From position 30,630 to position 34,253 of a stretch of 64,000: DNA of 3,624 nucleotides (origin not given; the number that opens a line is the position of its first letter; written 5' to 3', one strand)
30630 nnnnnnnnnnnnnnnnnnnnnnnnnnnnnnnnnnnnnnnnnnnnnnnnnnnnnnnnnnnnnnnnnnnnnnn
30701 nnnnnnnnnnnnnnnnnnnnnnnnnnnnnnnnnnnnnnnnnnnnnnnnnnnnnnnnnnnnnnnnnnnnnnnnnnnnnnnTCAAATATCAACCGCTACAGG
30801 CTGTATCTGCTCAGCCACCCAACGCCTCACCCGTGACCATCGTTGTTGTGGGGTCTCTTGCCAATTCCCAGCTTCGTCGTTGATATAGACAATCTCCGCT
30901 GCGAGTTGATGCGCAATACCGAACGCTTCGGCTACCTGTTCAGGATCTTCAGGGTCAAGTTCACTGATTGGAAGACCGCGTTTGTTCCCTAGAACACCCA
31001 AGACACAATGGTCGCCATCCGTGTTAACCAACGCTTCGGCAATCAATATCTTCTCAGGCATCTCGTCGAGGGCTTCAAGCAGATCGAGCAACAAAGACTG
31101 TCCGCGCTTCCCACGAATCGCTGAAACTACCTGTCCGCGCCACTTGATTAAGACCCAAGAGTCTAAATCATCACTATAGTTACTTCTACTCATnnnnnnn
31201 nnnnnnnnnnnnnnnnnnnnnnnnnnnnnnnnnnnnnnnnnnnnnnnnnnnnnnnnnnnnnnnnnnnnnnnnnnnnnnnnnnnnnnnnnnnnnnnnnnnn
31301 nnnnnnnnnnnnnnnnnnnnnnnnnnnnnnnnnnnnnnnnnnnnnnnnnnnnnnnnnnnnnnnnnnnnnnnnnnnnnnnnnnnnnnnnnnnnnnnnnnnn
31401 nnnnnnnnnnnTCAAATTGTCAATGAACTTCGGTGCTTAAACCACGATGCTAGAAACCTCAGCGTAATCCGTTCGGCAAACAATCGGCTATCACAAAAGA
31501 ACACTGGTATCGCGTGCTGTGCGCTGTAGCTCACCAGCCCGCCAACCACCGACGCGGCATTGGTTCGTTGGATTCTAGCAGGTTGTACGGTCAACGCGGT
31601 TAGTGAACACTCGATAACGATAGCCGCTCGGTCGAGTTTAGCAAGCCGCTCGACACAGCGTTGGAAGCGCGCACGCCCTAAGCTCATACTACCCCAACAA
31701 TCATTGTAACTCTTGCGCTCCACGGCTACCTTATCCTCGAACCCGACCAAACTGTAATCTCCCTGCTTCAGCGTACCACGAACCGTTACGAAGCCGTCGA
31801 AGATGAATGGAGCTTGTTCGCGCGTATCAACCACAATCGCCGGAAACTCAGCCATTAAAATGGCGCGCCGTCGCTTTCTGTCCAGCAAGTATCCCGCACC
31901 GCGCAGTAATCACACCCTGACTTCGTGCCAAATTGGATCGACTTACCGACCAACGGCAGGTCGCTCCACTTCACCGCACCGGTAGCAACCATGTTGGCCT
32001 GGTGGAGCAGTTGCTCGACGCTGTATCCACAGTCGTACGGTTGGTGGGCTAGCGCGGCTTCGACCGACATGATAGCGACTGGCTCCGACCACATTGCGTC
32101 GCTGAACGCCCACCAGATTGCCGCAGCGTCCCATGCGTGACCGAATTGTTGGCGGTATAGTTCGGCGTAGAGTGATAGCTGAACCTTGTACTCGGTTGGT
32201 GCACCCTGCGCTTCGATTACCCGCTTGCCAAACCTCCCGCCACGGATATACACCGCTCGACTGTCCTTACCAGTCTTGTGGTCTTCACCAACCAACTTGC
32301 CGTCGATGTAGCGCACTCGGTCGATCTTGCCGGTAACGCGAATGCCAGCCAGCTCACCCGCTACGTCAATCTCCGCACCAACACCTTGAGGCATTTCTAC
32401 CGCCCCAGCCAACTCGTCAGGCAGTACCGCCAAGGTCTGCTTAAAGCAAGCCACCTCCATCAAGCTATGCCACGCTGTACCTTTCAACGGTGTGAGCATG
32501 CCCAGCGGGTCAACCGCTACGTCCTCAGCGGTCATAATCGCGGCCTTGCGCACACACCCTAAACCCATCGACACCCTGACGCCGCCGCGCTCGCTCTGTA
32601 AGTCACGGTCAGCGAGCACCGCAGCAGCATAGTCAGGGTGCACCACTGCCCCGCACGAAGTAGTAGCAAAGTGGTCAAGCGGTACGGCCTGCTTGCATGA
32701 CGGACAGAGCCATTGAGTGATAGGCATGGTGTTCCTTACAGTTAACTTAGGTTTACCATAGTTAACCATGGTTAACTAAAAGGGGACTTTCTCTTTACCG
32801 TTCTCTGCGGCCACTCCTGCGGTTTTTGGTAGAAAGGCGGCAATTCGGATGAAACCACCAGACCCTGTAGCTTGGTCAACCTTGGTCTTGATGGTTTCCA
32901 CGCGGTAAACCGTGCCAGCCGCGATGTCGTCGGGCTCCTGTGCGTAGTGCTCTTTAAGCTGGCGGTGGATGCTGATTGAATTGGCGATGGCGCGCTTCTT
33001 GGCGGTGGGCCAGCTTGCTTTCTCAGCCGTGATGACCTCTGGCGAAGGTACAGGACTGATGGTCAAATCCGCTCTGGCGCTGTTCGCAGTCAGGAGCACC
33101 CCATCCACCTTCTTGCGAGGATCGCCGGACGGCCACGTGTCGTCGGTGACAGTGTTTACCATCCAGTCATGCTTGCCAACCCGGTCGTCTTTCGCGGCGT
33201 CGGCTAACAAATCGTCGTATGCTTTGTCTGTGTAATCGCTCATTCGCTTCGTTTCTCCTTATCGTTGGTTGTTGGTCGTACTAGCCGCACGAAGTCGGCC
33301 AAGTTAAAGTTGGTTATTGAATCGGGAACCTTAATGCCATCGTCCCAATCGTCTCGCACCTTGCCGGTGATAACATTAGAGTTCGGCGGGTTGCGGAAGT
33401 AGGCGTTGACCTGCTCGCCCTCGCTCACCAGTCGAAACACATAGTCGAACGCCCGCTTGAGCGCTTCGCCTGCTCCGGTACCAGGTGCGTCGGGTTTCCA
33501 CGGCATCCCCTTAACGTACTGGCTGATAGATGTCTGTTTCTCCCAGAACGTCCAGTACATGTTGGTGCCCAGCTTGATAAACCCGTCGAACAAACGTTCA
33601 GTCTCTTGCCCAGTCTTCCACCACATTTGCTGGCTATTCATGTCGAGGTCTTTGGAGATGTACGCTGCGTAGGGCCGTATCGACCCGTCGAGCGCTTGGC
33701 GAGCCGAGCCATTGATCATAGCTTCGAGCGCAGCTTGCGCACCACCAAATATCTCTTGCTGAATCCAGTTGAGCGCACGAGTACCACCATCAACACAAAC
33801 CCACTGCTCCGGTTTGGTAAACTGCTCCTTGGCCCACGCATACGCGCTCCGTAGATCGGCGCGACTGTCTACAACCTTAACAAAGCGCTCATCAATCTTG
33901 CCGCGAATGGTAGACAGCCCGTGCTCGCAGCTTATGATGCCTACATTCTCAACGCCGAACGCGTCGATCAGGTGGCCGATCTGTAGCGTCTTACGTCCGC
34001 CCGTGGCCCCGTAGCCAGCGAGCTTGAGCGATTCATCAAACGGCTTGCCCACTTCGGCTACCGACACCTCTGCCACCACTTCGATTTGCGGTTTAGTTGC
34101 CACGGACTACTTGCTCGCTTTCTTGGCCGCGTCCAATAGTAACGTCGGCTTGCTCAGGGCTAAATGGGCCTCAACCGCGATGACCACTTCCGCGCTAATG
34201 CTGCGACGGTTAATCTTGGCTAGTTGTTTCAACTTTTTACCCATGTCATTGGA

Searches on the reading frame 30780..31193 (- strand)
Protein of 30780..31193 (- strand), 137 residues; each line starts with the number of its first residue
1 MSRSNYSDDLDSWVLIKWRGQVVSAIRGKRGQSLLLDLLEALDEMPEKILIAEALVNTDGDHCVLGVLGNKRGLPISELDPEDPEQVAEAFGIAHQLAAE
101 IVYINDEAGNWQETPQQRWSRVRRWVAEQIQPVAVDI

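Call 11: search_protein_families(library=pfam, proteins=[window:30780-31193:-], max_evalue=0.1)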
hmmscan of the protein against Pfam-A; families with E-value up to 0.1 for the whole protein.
window:30780-31193:- (137 aa): 1 family
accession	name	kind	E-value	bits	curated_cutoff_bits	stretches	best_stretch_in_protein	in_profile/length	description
PF09883.16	DUF2110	-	0.076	13.8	23.2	1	77-111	32-71/87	DUF2110 central domain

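Call 12: find_related_loci(query=window:30780-31193:-, collection=viral_contigs, flank=5000)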
Query window:30780-31193:- (137 aa) in viral_contigs; peptide patterns used: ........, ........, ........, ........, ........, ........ (x = any residue, [..] = any of these).
62 stretches matched a pattern; 3 encode a relative of the query (tblastn E <= 1e-3); 3 distinct loci.
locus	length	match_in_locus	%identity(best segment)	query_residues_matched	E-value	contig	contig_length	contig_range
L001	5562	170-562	58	1-133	2e-47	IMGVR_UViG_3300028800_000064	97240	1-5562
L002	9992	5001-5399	53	1-133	2e-40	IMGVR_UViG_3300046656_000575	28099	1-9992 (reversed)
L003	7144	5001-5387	50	1-131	4e-38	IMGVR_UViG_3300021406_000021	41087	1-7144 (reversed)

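Call 18: search_protein_families(library=phrogs, proteins=[window:30780-31193:-], max_evalue=0.01)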
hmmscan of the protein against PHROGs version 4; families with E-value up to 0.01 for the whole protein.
window:30780-31193:- (137 aa): 1 family
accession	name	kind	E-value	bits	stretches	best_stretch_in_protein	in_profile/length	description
phrog_25637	-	unknown function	3.4e-44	151.4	1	1-133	1-144/146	-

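Call 19: find_related_loci(query=A1, collection=metagenome_contigs, flank=4000)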
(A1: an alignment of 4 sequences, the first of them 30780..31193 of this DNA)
Query A1 (137 aa) in metagenome_contigs; peptide patterns used: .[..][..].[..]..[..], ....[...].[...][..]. (x = any residue, [..] = any of these).
600 stretches matched a pattern (row limit reached: there are more); 317 encode a relative of the query (tblastn E <= 1e-3); the best 80 are kept; 80 distinct loci.
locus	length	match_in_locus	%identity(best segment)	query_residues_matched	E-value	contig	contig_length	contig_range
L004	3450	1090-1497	63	1-136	2e-56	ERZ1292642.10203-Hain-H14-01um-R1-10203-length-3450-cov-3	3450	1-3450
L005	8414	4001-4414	63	1-136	1e-55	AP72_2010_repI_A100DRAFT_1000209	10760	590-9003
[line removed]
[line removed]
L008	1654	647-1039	64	1-131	5e-53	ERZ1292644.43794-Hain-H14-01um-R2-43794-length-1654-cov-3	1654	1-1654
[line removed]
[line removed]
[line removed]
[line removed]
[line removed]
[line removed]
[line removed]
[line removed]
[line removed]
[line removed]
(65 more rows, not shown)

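Call 23: find_encoding_contigs(protein=window:30780-31193:-, flank=5000, max_places=10)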
Protein window:30780-31193:- (137 aa): 6 contigs read that carry it; 2 places shown.
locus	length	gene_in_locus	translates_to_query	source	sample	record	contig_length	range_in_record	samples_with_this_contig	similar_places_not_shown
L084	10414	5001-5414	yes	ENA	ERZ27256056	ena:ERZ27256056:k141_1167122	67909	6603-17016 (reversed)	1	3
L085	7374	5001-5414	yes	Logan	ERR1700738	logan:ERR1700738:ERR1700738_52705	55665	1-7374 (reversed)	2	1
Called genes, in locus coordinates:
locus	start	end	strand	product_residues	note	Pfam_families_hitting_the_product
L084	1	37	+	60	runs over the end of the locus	-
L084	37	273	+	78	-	-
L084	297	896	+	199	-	-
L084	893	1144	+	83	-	-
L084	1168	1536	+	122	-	-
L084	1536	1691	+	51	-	-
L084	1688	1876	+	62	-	-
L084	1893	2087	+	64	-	-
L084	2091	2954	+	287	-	-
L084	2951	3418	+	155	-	-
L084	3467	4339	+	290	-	PF12705:PDDEXK_1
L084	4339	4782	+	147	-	PF02732:ERCC4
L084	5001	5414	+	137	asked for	-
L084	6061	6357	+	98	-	-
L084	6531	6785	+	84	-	-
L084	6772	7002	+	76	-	-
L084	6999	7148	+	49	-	-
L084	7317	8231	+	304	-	PF01555:N6_N4_Mtase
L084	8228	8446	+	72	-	-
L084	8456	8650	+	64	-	-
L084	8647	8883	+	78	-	-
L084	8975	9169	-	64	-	-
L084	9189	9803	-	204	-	PF01541:GIY-YIG (weak), PF07460:NUMOD3 (faint)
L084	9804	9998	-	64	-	-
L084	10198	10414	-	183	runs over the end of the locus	-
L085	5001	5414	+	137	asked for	-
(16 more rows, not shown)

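Call 79: list_cluster_members(proteins=[window:30780-31193:-, P0001, L084:4339-4779:+, L084:3467-4336:+, L084:6531-6782:+, L084:7317-8228:+, L084:2091-2951:+])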
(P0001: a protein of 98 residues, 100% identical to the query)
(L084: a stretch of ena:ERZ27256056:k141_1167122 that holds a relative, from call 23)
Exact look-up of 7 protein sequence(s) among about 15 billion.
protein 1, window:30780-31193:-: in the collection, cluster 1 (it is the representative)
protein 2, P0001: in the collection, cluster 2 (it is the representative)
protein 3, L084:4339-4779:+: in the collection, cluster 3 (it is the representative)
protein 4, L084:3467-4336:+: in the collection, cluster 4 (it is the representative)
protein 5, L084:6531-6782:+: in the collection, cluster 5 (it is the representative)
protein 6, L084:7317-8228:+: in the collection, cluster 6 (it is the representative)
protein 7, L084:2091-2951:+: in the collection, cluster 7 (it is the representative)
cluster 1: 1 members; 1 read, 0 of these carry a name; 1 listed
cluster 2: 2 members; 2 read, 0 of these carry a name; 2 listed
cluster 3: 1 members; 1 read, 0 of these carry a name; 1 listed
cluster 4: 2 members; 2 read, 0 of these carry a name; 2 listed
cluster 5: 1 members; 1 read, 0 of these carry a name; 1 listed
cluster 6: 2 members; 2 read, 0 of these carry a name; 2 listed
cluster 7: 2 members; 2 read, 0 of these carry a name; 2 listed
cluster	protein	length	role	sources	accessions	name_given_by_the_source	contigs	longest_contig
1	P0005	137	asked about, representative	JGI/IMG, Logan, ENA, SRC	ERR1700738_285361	-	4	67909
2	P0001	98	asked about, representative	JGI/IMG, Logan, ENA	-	-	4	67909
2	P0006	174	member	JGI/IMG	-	-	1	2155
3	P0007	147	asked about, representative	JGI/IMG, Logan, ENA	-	-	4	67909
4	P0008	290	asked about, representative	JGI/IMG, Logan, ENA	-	-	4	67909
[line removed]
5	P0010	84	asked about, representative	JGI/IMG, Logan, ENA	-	-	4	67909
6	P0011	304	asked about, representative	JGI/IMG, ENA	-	-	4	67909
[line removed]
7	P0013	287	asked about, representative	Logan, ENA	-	-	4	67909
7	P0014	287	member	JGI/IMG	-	-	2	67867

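Call 80: find_encoding_contigs(protein=P0014, flank=7000, max_places=6)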
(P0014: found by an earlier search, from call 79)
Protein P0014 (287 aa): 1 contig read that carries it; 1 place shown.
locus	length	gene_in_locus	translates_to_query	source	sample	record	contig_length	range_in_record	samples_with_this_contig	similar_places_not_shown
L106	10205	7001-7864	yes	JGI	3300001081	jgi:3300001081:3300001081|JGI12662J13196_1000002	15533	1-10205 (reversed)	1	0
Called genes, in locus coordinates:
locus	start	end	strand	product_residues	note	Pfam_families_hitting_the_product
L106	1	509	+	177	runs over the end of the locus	-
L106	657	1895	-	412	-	PF08706:D5_N, PF19263:DUF5906, PF03288:Pox_D5 (weak)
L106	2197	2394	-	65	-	PF12728:HTH_17 (weak)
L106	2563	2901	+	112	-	-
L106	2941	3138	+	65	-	-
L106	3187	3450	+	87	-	-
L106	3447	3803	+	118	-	-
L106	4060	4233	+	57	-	-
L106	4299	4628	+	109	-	-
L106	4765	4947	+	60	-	-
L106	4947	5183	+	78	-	-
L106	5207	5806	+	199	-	-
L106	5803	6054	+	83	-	-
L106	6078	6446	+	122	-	-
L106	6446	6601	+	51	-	-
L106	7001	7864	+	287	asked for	-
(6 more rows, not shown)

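Call 83: find_encoding_contigs(protein=P0006, flank=3000, max_places=6)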
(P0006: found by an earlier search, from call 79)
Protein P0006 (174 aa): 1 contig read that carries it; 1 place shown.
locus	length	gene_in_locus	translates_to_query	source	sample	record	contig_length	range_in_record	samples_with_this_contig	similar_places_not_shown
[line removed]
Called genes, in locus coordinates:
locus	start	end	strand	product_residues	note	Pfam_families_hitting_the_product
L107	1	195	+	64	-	?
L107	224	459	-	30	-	-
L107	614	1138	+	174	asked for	-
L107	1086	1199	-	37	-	-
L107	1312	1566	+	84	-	-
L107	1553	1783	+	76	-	-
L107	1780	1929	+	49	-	-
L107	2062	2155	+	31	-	?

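Call 85: find_homologous_proteins(query=window:30780-31193:-, max_evalue=1e-30)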
Query window:30780-31193:- (137 aa): 240 proteins with E <= 1e-30 among 293 candidates; the best 120 are listed.
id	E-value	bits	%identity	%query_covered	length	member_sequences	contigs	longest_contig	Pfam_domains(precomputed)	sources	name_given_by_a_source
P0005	7.4e-85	300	100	100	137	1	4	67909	-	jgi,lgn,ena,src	-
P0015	4.1e-60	220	74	99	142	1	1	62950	-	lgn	-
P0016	8.3e-60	219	70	99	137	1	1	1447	-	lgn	-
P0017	5.4e-58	213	75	96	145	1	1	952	-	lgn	-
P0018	6.6e-58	212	72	99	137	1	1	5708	-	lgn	-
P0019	7.9e-57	209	75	95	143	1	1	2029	-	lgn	-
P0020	2.4e-56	207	71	99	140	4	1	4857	-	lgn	-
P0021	2.9e-56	207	73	95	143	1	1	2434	-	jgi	jgi:hypothetical protein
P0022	2.1e-55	204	67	99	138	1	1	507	-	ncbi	-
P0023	4.4e-55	203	68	99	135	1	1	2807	-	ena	-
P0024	2.6e-54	201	68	97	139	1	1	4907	-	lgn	-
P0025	4.4e-54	200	68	99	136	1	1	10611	-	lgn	-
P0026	1.4e-53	198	73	95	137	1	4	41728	-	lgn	-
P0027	3.7e-52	194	69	96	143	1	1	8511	-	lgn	-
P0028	1.5e-51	192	63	99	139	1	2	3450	-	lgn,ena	-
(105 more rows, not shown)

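Call 86: find_encoding_contigs(protein=P0015, flank=6000, max_places=3)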
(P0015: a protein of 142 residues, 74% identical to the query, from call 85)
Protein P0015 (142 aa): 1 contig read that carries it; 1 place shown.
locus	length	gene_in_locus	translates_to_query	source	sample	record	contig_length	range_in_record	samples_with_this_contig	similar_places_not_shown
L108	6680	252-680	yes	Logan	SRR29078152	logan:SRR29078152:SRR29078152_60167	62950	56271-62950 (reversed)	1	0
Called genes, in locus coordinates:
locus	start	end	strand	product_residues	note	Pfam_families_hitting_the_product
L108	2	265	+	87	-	?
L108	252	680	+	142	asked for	-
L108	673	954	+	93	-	-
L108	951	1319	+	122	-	-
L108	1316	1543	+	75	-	-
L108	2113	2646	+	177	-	-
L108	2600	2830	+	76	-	-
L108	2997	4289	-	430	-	PF08706:D5_N, PF00519:PPV_E1_C (weak), PF19263:DUF5906, PF03288:Pox_D5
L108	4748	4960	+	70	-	-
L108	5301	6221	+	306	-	-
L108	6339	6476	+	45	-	-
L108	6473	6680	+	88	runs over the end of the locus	-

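Call 87: find_encoding_contigs(protein=P0026, flank=6000, max_places=3)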
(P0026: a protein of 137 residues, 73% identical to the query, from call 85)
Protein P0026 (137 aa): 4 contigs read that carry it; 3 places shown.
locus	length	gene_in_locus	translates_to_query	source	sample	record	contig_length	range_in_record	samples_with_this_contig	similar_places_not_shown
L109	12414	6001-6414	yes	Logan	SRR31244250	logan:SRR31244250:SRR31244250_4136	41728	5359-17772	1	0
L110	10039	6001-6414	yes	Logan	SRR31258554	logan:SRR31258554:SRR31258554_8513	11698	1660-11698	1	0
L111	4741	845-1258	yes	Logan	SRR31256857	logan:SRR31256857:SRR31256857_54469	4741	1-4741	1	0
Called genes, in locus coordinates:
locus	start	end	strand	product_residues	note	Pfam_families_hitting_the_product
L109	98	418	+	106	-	-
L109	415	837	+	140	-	-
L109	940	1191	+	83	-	-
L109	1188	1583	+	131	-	-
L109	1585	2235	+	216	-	PF13392:HNH_3 (faint)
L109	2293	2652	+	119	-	-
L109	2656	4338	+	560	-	-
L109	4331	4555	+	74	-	-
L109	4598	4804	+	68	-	-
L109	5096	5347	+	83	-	-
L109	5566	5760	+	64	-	-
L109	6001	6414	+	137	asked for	-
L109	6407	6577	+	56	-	-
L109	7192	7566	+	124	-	-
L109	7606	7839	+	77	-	-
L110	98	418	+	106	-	-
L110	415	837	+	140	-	-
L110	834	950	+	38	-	-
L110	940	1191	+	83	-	-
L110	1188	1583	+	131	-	-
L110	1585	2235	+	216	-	PF13392:HNH_3 (faint)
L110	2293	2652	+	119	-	-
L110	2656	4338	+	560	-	-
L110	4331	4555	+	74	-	-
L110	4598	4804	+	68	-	-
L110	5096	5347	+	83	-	-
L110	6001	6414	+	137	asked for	-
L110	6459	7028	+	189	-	-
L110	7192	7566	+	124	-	-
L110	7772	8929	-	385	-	PF08706:D5_N, PF19263:DUF5906, PF03288:Pox_D5 (weak)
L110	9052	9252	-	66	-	-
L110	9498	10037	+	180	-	?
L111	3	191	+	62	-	?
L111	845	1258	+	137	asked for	-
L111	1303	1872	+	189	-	-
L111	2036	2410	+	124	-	-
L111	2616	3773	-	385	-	PF08706:D5_N, PF19263:DUF5906, PF03288:Pox_D5 (weak)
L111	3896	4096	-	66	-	-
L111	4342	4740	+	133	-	?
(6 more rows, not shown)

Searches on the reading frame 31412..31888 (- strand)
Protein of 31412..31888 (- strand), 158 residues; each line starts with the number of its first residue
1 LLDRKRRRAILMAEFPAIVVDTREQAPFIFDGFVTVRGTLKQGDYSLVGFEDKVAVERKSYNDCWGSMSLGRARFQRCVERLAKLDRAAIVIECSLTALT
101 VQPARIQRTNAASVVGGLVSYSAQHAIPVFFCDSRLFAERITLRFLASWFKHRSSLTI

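Call 11: search_protein_families(library=pfam, proteins=[window:31412-31888:-], max_evalue=0.1)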
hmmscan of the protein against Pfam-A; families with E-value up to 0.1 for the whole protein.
window:31412-31888:- (158 aa): 1 family
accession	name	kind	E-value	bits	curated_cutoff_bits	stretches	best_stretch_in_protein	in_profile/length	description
PF02732.21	ERCC4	-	1.5e-09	38.3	24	1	21-135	2-130/140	ERCC4 domain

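Call 18: search_protein_families(library=phrogs, proteins=[window:31412-31888:-], max_evalue=0.01)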
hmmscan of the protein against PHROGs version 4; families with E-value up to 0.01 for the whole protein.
window:31412-31888:- (158 aa): 1 family
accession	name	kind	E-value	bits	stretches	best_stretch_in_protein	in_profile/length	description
phrog_3490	-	DNA, RNA and nucleotide metabolism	3e-13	51.1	1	17-152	10-168/175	ERCC4-type nuclease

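Call 41: find_related_loci(query=window:31412-31888:-, collection=viral_contigs, flank=6000)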
Query window:31412-31888:- (158 aa) in viral_contigs; peptide patterns used: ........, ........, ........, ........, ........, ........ (x = any residue, [..] = any of these).
9 stretches matched a pattern; 7 encode a relative of the query (tblastn E <= 1e-3); 7 distinct loci.
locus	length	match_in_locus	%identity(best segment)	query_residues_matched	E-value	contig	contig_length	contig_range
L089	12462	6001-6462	67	1-153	7e-64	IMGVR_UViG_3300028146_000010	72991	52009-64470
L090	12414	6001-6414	52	15-152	5e-50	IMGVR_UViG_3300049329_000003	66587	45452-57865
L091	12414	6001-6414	52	15-152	6e-50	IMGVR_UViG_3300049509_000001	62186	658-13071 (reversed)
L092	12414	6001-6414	52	15-152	3e-50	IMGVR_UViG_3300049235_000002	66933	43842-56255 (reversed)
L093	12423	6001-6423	48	15-155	1e-48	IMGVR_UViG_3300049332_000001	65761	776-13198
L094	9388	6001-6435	57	14-157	1e-46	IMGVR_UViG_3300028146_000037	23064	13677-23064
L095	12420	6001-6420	51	13-152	3e-45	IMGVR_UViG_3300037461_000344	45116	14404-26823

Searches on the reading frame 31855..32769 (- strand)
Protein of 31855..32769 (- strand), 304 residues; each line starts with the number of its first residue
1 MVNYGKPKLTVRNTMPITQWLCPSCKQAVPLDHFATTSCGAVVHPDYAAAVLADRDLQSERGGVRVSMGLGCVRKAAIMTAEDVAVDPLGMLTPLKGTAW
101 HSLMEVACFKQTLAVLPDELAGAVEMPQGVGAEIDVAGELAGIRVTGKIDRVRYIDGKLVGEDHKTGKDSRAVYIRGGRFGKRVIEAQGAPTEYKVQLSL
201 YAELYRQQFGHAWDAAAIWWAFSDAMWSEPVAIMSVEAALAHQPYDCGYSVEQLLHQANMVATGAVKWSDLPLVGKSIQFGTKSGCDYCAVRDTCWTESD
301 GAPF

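Call 11: search_protein_families(library=pfam, proteins=[window:31855-32769:-], max_evalue=0.1)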
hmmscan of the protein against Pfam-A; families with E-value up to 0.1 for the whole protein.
window:31855-32769:- (304 aa): 2 families
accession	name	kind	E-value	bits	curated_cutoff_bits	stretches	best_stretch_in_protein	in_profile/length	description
PF12705.13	PDDEXK_1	-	1.2e-08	35.7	22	1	111-295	95-246/247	PD-(D/E)XK nuclease superfamily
PF07282.18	Cas12f1-like_TNB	-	0.086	13.5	26.3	0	21-51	30-58/60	Cas12f1-like, TNB domain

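Call 18: search_protein_families(library=phrogs, proteins=[window:31855-32769:-], max_evalue=0.01)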
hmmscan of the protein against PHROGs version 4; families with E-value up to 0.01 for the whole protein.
window:31855-32769:- (304 aa): 5 families
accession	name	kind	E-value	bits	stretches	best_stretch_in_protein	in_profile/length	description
phrog_69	-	DNA, RNA and nucleotide metabolism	6.6e-05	23.1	1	130-298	190-326/501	exonuclease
phrog_298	-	DNA, RNA and nucleotide metabolism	0.00011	22.7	1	144-224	165-230/293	exonuclease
phrog_1227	-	DNA, RNA and nucleotide metabolism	0.0002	21.7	1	131-213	116-193/268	exonuclease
phrog_1674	-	DNA, RNA and nucleotide metabolism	0.00035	20.8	1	53-220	45-195/276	exonuclease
phrog_1706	-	DNA, RNA and nucleotide metabolism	0.0029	18.1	0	44-299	29-246/293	CRISPR/Cas system associated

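Call 40: find_related_loci(query=window:31855-32769:-, collection=viral_contigs, flank=6000)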
Query window:31855-32769:- (304 aa) in viral_contigs; peptide patterns used: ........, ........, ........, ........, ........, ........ (x = any residue, [..] = any of these).
1 stretches matched a pattern, but none encodes a relative of the query by tblastn (E <= 1e-3).

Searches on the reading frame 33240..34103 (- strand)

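Call 18: search_protein_families(library=phrogs, proteins=[window:33240-34103:-], max_evalue=0.01)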
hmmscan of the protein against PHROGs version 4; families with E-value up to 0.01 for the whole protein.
window:33240-34103:- (287 aa): 1 family
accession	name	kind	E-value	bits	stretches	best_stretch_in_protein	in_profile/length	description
phrog_124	-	DNA, RNA and nucleotide metabolism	5.4e-16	59.9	1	31-231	49-213/382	Sak4-like ssDNA annealing protein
